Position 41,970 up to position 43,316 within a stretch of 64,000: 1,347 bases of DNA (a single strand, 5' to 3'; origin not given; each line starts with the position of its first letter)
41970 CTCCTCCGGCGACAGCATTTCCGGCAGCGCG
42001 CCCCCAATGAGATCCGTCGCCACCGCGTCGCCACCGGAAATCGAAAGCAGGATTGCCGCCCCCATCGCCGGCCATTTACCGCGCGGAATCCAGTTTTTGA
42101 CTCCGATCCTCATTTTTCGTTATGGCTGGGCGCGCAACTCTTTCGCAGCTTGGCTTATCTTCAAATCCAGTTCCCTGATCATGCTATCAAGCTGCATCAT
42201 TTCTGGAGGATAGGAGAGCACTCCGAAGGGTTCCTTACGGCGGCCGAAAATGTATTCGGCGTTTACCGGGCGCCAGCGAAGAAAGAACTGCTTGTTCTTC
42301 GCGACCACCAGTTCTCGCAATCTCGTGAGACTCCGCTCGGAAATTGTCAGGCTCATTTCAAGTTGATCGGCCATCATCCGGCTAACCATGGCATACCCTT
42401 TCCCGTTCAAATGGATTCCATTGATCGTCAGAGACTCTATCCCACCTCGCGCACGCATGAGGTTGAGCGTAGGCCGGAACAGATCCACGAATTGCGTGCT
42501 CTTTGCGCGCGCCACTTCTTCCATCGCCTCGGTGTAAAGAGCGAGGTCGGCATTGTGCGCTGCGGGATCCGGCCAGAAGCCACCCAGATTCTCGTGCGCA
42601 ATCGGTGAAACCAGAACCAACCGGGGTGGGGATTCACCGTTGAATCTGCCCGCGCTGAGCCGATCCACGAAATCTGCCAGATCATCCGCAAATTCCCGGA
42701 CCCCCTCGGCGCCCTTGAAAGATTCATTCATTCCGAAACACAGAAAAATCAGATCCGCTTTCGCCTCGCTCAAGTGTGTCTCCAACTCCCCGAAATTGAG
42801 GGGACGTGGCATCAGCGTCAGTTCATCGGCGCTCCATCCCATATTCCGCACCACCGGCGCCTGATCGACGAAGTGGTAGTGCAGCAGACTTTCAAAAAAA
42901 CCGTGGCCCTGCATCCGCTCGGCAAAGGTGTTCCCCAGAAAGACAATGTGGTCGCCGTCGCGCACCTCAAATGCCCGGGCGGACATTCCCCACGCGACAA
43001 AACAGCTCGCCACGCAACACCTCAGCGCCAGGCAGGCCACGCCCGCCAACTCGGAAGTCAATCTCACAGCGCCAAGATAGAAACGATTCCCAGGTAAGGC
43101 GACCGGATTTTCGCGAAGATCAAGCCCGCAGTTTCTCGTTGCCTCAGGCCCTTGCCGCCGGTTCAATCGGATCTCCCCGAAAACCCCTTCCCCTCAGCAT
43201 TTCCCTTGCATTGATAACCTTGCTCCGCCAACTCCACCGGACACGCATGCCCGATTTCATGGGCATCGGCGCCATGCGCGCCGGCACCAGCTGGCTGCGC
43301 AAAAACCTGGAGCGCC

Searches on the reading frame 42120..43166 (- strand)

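Call 9: search_protein_families(library=pfam, max_evalue=0.001, proteins=[window:42120-43166:-])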
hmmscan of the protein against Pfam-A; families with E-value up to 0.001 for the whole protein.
window:42120-43166:- (348 aa): 2 families
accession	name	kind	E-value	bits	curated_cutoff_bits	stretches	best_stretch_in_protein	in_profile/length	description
PF13472.12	Lipase_GDSL_2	-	6.4e-13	50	32.9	1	88-259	20-177/178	GDSL-like Lipase/Acylhydrolase family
PF00657.28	Lipase_GDSL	-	0.00013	22.6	23.6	1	128-261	67-204/208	GDSL-like Lipase/Acylhydrolase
